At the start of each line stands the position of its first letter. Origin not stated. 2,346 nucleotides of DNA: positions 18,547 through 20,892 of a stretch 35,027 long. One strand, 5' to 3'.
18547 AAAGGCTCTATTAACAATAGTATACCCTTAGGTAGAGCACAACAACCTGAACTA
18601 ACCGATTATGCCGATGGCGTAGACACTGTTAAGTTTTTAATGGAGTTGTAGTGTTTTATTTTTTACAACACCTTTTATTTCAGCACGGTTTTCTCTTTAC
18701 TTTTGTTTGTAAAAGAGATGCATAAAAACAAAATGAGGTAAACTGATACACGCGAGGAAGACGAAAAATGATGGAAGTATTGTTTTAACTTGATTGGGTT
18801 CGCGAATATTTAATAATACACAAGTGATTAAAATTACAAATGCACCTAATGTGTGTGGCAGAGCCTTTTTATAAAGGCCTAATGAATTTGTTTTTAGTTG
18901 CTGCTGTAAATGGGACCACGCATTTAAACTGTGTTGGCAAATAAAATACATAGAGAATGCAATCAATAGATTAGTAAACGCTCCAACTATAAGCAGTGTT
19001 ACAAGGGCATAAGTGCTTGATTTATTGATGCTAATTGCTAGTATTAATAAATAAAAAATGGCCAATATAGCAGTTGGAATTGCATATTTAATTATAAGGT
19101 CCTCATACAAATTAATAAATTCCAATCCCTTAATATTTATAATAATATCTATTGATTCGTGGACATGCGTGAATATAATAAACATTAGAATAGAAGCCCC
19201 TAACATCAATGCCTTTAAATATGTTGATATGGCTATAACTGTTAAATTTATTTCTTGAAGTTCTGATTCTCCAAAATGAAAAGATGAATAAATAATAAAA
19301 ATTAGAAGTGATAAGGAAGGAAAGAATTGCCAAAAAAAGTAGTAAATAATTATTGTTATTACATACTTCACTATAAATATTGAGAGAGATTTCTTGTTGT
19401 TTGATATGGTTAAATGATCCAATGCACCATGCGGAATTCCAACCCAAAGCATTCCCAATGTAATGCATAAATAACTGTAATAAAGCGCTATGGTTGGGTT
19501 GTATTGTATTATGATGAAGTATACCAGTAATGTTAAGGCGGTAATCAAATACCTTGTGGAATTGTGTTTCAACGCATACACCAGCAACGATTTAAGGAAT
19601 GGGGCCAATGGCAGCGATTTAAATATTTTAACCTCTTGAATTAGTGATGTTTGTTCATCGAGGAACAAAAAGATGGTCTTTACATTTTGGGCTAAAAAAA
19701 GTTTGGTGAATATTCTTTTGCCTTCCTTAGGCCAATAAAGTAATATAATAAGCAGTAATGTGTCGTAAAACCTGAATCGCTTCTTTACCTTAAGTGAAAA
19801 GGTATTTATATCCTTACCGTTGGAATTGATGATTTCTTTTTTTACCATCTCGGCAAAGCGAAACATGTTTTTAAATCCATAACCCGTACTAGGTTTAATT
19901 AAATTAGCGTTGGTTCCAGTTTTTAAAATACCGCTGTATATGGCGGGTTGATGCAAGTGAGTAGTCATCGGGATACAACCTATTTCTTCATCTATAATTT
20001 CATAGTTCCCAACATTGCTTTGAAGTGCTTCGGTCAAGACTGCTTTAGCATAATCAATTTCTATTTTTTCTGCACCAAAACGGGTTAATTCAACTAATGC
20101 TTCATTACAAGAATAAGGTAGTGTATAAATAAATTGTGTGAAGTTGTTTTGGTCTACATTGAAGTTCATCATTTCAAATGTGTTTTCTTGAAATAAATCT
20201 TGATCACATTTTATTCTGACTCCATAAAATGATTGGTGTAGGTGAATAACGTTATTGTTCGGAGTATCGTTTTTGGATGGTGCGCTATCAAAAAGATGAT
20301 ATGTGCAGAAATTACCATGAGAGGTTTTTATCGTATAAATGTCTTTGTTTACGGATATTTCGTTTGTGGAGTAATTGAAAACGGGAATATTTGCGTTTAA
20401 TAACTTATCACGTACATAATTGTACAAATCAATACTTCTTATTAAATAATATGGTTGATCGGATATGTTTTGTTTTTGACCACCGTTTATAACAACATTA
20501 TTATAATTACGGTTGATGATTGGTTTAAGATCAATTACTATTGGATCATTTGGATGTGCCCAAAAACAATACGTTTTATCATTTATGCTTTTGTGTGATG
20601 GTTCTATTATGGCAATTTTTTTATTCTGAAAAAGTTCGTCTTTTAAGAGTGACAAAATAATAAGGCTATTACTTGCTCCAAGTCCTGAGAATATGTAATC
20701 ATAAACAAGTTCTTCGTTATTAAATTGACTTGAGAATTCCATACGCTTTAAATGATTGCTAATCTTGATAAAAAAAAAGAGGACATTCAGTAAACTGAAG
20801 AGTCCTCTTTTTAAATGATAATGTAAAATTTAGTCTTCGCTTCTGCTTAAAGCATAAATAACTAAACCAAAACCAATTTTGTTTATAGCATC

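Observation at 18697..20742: Lycopene cyclase and Blh beta-carotene dioxygenase fused into one 681-aa membrane protein next to the opsin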

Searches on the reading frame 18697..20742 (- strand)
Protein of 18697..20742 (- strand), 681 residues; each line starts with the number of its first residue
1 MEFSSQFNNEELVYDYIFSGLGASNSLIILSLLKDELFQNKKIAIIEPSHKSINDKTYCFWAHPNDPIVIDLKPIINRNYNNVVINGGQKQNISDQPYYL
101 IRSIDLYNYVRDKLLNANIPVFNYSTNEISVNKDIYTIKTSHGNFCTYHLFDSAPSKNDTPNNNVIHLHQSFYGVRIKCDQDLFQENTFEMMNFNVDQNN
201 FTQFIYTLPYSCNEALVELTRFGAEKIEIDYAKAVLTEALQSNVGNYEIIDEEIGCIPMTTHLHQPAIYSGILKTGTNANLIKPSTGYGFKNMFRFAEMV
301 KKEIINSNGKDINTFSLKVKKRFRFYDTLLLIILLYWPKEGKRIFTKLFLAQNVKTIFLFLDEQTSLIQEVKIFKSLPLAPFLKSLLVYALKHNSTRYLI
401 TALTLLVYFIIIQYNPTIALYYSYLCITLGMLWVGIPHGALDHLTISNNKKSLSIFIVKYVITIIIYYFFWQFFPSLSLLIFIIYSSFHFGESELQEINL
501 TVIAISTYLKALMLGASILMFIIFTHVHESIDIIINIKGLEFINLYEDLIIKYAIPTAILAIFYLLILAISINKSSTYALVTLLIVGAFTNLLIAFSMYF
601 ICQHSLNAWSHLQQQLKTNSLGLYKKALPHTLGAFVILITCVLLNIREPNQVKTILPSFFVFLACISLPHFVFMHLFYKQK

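Call 3: search_protein_families(library=pfam, proteins=[window:18697-20742:-], max_evalue=0.01)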
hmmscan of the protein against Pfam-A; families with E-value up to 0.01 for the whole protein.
window:18697-20742:- (681 aa): 2 families
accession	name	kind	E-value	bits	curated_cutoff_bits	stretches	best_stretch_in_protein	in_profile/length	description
PF15461.11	BCD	-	2.2e-33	116.5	28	1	430-677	2-266/267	Beta-carotene 15,15'-dioxygenase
PF05834.18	Lycopene_cycl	-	3.1e-32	112.5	23.4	1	40-385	24-378/380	Lycopene cyclase protein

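Call 4: search_protein_families(library=ncbifam, proteins=[window:18697-20742:-], max_evalue=0.01)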
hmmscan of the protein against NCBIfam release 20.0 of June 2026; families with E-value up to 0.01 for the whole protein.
window:18697-20742:- (681 aa): 4 families
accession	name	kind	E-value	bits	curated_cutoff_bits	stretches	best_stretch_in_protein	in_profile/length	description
TIGR03753.1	blh_monoox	subfamily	6.7e-37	127.5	95.25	1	426-674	2-259/260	beta-carotene 15,15'-dioxygenase, Brp/Blh family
TIGR01790.1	carotene-cycl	subfamily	2.3e-20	73.1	209.5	1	15-376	1-374/387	lycopene cyclase family protein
TIGR01789.1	lycopene_cycl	equivalog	4.4e-11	42.5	215.2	1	16-378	2-362/370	lycopene beta-cyclase CrtY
NF045687.1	LycopCycCtrL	equivalog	2.4e-06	26.8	500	1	20-306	8-299/410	lycopene beta cyclase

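Call 5: find_homologous_proteins(query=window:18697-20742:-, max_evalue=0.00001)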
Query window:18697-20742:- (681 aa): 570 proteins with E <= 0.00001 among 8000 candidates; the best 120 are listed.
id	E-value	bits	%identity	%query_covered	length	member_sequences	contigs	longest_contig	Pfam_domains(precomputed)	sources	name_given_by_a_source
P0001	0.0e+0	1509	100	100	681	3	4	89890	PF15461.12,PF05834.19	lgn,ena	-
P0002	0.0e+0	1310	86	100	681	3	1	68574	PF15461.12,PF05834.19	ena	-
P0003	0.0e+0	1291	84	100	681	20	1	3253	PF15461.12,PF05834.19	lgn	-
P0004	0.0e+0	1291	84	100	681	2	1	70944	PF15461.12,PF05834.19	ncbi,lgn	-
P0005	0.0e+0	1060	70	100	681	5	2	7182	PF15461.12,PF05834.19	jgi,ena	-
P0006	1.2e-292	991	84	76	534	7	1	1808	PF15461.12,PF05834.19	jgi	jgi:lycopene beta-cyclase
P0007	8.2e-222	757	52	100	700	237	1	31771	PF15461.12,PF05834.19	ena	-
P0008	2.2e-221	755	52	99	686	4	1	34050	PF15461.12,PF05834.19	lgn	-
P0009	1.2e-219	749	52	99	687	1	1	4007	PF15461.12,PF05834.19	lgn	-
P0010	2.0e-218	745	52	99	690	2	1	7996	PF15461.12,PF05834.19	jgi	jgi:lycopene beta-cyclase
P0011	3.9e-215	735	50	99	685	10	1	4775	PF15461.12,PF05834.19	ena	-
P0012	2.4e-214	732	51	98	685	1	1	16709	PF15461.12,PF05834.19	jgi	jgi:lycopene beta-cyclase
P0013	6.1e-213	727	50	99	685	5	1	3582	PF15461.12,PF05834.19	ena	-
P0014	8.2e-212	724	51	99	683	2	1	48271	PF15461.12,PF05834.19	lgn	-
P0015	7.4e-211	720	51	99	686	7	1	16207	PF15461.12,PF05834.19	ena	-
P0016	2.0e-210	719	49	99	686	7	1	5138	PF15461.12,PF05834.19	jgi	jgi:lycopene beta-cyclase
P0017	5.5e-210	718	51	98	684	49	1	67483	PF15461.12,PF05834.19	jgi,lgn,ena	-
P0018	4.9e-209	714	49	99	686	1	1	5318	PF15461.12,PF05834.19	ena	-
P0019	6.0e-209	714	49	99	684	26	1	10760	PF15461.12,PF05834.19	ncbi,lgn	-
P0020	2.1e-208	712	49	99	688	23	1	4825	PF15461.12,PF05834.19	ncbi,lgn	-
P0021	3.2e-205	702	48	99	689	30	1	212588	PF15461.12,PF05834.19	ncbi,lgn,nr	ncbi:MAG: beta-carotene 15,15'-dioxygenase, Brp/Blh family [Bacteroidota bacterium]|nr:beta-carotene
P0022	1.2e-204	700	49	99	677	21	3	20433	PF15461.12,PF05834.19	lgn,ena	-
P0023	3.5e-203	695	48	99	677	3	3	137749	PF15461.12,PF05834.19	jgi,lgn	-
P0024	3.8e-203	695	49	98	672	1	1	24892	PF15461.12,PF05834.19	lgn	-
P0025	1.2e-202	693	48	99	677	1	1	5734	PF15461.12,PF05834.19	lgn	-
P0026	3.2e-202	692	49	98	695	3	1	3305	PF15461.12,PF05834.19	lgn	-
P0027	5.0e-202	691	49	98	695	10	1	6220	PF15461.12,PF05834.19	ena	-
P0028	1.6e-200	686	47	99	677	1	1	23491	PF15461.12,PF05834.19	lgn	-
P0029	1.6e-200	686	48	99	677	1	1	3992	PF15461.12,PF05834.19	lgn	-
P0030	3.7e-200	685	47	100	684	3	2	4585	PF15461.12,PF05834.19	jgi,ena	jgi:lycopene beta-cyclase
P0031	5.2e-200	685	48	98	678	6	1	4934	PF15461.12,PF05834.19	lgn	-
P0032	1.2e-199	683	50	98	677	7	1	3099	PF15461.12,PF05834.19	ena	-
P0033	1.3e-199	683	50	98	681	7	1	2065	PF15461.12,PF05834.19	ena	-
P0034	1.6e-199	683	47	99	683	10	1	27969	PF15461.12,PF05834.19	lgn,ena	-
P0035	1.7e-199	683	49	99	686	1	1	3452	PF15461.12,PF05834.19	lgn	-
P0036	1.8e-199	683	47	99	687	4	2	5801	PF15461.12,PF05834.19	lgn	-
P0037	5.9e-199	681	48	99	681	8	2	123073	PF15461.12,PF05834.19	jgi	jgi:lycopene beta-cyclase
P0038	6.4e-199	681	48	99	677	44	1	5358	PF15461.12,PF05834.19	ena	-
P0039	8.9e-199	680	49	98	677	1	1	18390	PF15461.12,PF05834.19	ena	-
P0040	1.2e-198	680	46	99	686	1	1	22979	PF15461.12,PF05834.19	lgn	-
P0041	1.6e-198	680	49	98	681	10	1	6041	PF15461.12,PF05834.19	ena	-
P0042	2.2e-198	679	48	99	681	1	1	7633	PF15461.12,PF05834.19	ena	-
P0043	2.4e-198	679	49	99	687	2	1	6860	PF15461.12,PF05834.19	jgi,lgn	jgi:lycopene beta-cyclase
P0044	2.9e-198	679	47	99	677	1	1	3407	PF15461.12,PF05834.19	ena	-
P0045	3.0e-198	679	49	99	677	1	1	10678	PF15461.12,PF05834.19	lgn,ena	-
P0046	3.4e-198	679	49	99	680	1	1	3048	PF15461.12,PF05834.19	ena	-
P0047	3.6e-198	678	47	98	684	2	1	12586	PF15461.12,PF05834.19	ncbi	-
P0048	4.0e-198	678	46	98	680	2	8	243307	PF15461.12,PF05834.19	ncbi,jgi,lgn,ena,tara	jgi:lycopene beta-cyclase|tara:strand:+ start:14277 stop:16319 length:2043 start_codon:yes stop_codo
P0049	5.3e-198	678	48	99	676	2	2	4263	PF15461.12,PF05834.19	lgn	-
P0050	5.8e-198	678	47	98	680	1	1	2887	PF15461.12,PF05834.19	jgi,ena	-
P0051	1.1e-197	677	48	98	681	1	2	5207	PF15461.12,PF05834.19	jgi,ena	-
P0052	1.2e-197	677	49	99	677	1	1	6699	PF15461.12,PF05834.19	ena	-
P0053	1.6e-197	676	50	97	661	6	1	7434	PF15461.12,PF05834.19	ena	-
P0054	3.2e-197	675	49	99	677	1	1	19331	PF15461.12,PF05834.19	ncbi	-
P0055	7.3e-197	674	49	98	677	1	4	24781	PF15461.12,PF05834.19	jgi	-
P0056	8.8e-197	674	49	98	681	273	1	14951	PF15461.12,PF05834.19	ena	-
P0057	2.5e-196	672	46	99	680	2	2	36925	PF15461.12,PF05834.19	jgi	jgi:lycopene beta-cyclase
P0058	2.5e-196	672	49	99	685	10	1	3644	PF15461.12,PF05834.19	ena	-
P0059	4.7e-196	671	48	99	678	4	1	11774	PF15461.12,PF05834.19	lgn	-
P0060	4.7e-196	671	47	99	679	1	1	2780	PF15461.12,PF05834.19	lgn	-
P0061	7.4e-196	671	48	99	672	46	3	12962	PF15461.12,PF05834.19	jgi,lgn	jgi:lycopene beta-cyclase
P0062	8.5e-196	671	49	98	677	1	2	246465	PF15461.12,PF05834.19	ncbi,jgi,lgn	jgi:lycopene beta-cyclase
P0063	1.2e-195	670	48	98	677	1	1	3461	PF15461.12,PF05834.19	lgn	-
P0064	1.6e-195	670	48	99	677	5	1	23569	PF15461.12,PF05834.19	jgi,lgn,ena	-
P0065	1.7e-195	670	48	99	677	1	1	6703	PF15461.12,PF05834.19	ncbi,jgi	jgi:lycopene beta-cyclase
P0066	3.7e-195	669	48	98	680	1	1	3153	PF15461.12,PF05834.19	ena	-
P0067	7.2e-195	668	49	98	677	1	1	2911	PF15461.12,PF05834.19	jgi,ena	-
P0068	2.0e-194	666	46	98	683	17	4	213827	PF15461.12,PF05834.19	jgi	jgi:lycopene beta-cyclase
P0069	3.2e-194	665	49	97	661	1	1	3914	PF15461.12,PF05834.19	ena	-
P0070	5.3e-194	665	47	99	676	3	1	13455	PF15461.12,PF05834.19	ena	-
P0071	7.2e-194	664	49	98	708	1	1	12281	PF15461.12,PF05834.19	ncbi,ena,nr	ncbi:MAG TPA: beta-carotene 15,15'-dioxygenase, Brp/Blh family [Saprospiraceae bacterium]|nr:beta-ca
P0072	7.5e-194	664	48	99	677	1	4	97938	PF15461.12,PF05834.19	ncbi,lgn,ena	-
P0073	1.9e-193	663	49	99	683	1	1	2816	PF15461.12,PF05834.19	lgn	-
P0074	2.3e-193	663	47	98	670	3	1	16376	PF15461.12,PF05834.19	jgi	jgi:lycopene beta-cyclase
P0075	3.3e-193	662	48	99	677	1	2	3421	PF15461.12,PF05834.19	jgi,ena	jgi:lycopene beta-cyclase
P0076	4.4e-193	662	47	99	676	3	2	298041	PF15461.12,PF05834.19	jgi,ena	jgi:lycopene beta-cyclase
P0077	7.6e-193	661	48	98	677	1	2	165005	PF15461.12,PF05834.19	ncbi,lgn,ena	-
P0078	8.3e-193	661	47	98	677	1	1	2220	PF15461.12,PF05834.19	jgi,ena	-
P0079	8.9e-193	661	49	98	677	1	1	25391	PF15461.12,PF05834.19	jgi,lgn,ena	-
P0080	9.5e-193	661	50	98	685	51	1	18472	PF15461.12,PF05834.19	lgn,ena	-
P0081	1.2e-192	660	47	98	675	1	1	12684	PF15461.12,PF05834.19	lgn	-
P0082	1.6e-192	660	47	98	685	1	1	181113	PF15461.12,PF05834.19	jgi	-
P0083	1.7e-192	660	47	99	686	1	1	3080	PF15461.12,PF05834.19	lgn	-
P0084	1.9e-192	660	48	98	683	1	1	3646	PF15461.12,PF05834.19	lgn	-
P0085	2.3e-192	659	47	99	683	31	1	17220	PF15461.12,PF05834.19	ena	-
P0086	2.9e-192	659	47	98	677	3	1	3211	PF15461.12,PF05834.19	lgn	-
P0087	3.1e-192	659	47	98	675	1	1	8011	PF15461.12,PF05834.19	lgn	-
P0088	4.5e-192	658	46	99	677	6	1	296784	PF15461.12,PF05834.19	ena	-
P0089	4.8e-192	658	47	99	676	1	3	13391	PF15461.12,PF05834.19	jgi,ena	jgi:lycopene beta-cyclase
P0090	4.8e-192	658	47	99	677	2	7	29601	PF15461.12,PF05834.19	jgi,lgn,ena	-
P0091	6.8e-192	658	48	98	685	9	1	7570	PF15461.12,PF05834.19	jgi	jgi:lycopene beta-cyclase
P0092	1.1e-191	657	47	98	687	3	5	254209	PF15461.12,PF05834.19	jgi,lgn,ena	-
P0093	1.4e-191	657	48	99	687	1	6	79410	PF15461.12,PF05834.19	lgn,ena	-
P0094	1.6e-191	656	48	98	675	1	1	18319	PF15461.12,PF05834.19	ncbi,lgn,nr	ncbi:MAG: beta-carotene 15,15'-dioxygenase, Brp/Blh family [Burkholderiales bacterium]|nr:beta-carot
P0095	1.7e-191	656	48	99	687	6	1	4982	PF15461.12,PF05834.19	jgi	jgi:lycopene beta-cyclase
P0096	7.8e-191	654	47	99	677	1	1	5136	PF15461.12,PF05834.19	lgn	-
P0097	1.2e-190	654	48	99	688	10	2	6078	PF15461.12,PF05834.19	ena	-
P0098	1.6e-190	653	45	98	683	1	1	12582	PF15461.12,PF05834.19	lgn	-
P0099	1.7e-190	653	47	98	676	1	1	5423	PF15461.12,PF05834.19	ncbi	-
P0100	2.7e-190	652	47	98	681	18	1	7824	PF15461.12,PF05834.19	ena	-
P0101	3.5e-190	652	48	99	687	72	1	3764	PF15461.12,PF05834.19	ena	-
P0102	3.9e-190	652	46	99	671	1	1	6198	PF15461.12,PF05834.19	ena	-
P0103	4.5e-190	652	47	98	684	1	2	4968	PF15461.12,PF05834.19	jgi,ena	jgi:lycopene beta-cyclase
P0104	5.1e-190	652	48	98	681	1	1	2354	PF15461.12,PF05834.19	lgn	-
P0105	5.7e-190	651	48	99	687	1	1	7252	PF15461.12,PF05834.19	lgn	-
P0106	8.5e-190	651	46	98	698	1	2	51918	PF15461.12,PF05834.19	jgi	jgi:lycopene beta-cyclase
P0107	9.1e-190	651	46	99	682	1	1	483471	PF15461.12,PF05834.19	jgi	jgi:lycopene beta-cyclase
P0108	9.2e-190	651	48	98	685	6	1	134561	PF15461.12,PF05834.19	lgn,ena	-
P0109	1.1e-189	650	48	98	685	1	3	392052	PF15461.12,PF05834.19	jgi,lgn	-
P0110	1.4e-189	650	47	99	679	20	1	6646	PF15461.12,PF05834.19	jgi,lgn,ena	jgi:lycopene beta-cyclase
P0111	1.8e-189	650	48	98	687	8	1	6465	PF15461.12,PF05834.19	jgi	jgi:lycopene beta-cyclase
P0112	4.3e-189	648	47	99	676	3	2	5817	PF15461.12,PF05834.19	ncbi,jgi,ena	-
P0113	6.6e-189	648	46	99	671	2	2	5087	PF15461.12,PF05834.19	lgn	-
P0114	2.0e-188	646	46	99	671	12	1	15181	PF15461.12,PF05834.19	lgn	-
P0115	2.2e-188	646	47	99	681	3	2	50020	PF15461.12,PF05834.19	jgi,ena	jgi:lycopene beta-cyclase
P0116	2.2e-188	646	48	98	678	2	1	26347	PF15461.12,PF05834.19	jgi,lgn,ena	jgi:lycopene beta-cyclase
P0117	2.3e-188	646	48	99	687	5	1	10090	PF15461.12,PF05834.19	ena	-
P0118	2.3e-188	646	45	98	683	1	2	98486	PF15461.12,PF05834.19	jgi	jgi:lycopene beta-cyclase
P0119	2.4e-188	646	49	97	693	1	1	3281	PF15461.12,PF05834.19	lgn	-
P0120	4.8e-188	645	46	99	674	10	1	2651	PF15461.12,PF05834.19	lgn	-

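Call 8: find_encoding_contigs(protein=P0001, flank=10000, max_places=6)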
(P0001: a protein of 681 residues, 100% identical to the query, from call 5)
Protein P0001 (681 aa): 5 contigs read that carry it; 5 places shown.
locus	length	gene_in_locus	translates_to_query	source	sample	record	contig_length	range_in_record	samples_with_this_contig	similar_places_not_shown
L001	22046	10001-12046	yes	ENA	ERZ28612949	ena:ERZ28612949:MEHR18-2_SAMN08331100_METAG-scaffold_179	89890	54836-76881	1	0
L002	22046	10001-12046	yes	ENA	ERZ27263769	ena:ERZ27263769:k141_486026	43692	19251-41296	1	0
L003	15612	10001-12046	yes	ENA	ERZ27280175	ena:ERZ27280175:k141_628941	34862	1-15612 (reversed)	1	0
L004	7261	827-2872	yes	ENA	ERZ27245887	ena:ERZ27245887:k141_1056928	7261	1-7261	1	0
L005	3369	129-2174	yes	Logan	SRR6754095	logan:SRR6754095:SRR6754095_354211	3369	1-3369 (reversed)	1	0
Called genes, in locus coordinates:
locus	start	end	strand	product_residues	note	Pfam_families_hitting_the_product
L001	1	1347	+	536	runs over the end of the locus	-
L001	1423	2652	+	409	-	PF00216:Bac_DNA_binding (faint), PF18174:HU-CCDC81_bac_1, PF18175:HU-CCDC81_bac_2, PF05036:SPOR (weak)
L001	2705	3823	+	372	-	PF13458:Peripla_BP_6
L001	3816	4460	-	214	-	PF01966:HD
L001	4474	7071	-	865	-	PF17900:Peptidase_M1_N, PF01433:Peptidase_M1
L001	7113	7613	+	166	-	PF00364:Biotin_lipoyl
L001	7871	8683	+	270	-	PF18962:Por_Secre_tail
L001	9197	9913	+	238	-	PF01036:Bac_rhodopsin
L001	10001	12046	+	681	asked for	PF05834:Lycopene_cycl, PF15461:BCD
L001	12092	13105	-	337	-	PF05893:LuxC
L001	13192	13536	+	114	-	PF00037:Fer4 (weak), PF12838:Fer4_7 (weak)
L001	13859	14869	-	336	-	PF19580:Exo_endo_phos_3, PF03372:Exo_endo_phos (weak)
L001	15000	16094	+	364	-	PF27098:Rv0959_3rd, PF13519:VWA_2 (weak)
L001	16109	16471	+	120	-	PF07883:Cupin_2, PF06249:EutQ (weak)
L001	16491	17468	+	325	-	PF02265:S1-P1_nuclease (weak)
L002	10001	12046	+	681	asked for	PF05834:Lycopene_cycl, PF15461:BCD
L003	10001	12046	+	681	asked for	PF05834:Lycopene_cycl, PF15461:BCD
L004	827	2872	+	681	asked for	PF05834:Lycopene_cycl, PF15461:BCD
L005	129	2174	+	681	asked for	PF05834:Lycopene_cycl, PF15461:BCD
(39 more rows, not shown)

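Call 18: find_related_loci(query=window:18697-20742:-, collection=genome_contigs, flank=10000)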
Query window:18697-20742:- (681 aa) in genome_contigs; peptide patterns used: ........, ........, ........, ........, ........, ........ (x = any residue, [..] = any of these).
274 stretches matched a pattern; 209 encode a relative of the query (tblastn E <= 1e-3); the best 80 are kept; 79 distinct loci.
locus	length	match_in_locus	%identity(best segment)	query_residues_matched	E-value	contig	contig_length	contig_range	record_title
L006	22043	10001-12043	86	1-681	0e+0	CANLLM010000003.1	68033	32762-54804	MAG: Bacteroidetes bacterium isolate ZE-13may13-124 genome assembly, contig: ZE-13may13-C294, whole genome shotgun seque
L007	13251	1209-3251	86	1-681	0e+0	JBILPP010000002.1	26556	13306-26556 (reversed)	MAG: Bacteroidia bacterium isolate ME2018-04-20_3300034022_group8_bin194 Rohwer_bin1057_scaffold_690_c1, whole genome sh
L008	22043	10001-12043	84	1-681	0e+0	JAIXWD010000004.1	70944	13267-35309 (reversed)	MAG: Bacteroidetes bacterium isolate D4_MAG_00005 pond_D4_MAG_00005_000000000008, whole genome shotgun sequence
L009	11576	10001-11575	69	1-525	0e+0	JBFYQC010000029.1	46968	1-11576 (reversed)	MAG: Bacteroidota bacterium isolate PPR_0171 PPR_0171_bin.34.fa_k121_55689, whole genome shotgun sequence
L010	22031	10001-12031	52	4-680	0e+0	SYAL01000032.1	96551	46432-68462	MAG: Bacteroidota bacterium isolate F1-20-MAGs137 F1-20__c449273, whole genome shotgun sequence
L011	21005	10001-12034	52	4-681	0e+0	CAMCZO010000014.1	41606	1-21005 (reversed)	MAG: Chitinophaga pinensis isolate MsH-01oct19-162 genome assembly, contig: MsH-01oct19-C1415, whole genome shotgun sequ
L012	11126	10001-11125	87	1-375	0e+0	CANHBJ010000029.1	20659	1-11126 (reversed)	MAG: Bacteroidetes bacterium isolate RE-16jun15-135 genome assembly, contig: RE-16jun15-C1483, whole genome shotgun sequ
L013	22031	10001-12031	49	4-679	0e+0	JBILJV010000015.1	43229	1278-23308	MAG: Bacteroidia bacterium isolate ME2017-06-18_3300042864_group7_bin145 Rohwer_bin1034_scaffold_313_c1, whole genome sh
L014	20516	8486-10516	49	4-679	0e+0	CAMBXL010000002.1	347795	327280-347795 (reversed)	MAG: Chitinophaga pinensis isolate GE-03apr19-118 genome assembly, contig: GE-03apr19-C3, whole genome shotgun sequence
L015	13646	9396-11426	48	4-679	0e+0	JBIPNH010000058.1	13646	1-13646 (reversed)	MAG: Bacteroidia bacterium isolate ME2018-05-07_3300042481_group8_bin7 Rohwer_bin1035_scaffold_602_c1, whole genome shot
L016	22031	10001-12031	48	4-679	0e+0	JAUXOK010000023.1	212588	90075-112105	MAG: Bacteroidota bacterium isolate C10_concoct.bin.20 C10_k141_112689, whole genome shotgun sequence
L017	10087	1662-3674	49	10-681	0e+0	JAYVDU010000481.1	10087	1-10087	MAG: Bacteroidota bacterium isolate GL34_UP_concoct_161_sub GL34_UP_concoct_161_sub_480, whole genome shotgun sequence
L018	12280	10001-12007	47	13-681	0e+0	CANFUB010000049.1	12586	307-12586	MAG: Bacteroidetes bacterium isolate Jr-16oct17-287 genome assembly, contig: Jr-16oct17-C9510, whole genome shotgun sequ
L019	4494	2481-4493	47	8-679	0e+0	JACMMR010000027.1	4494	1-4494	MAG: Candidatus Parcubacteria bacterium isolate LF-bin-100 FL-bin-100-contig-k141_634900, whole genome shotgun sequence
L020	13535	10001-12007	48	8-678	0e+0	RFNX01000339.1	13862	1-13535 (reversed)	MAG: Flavobacteriales bacterium isolate LLD_355 Lanier.contig343984.13862bp, whole genome shotgun sequence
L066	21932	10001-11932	37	14-681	8e-130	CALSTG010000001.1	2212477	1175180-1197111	MAG: uncultured Flavobacteriales bacterium isolate AC_MB370 genome assembly, contig: scaffold_32202_AC_MB370, whole geno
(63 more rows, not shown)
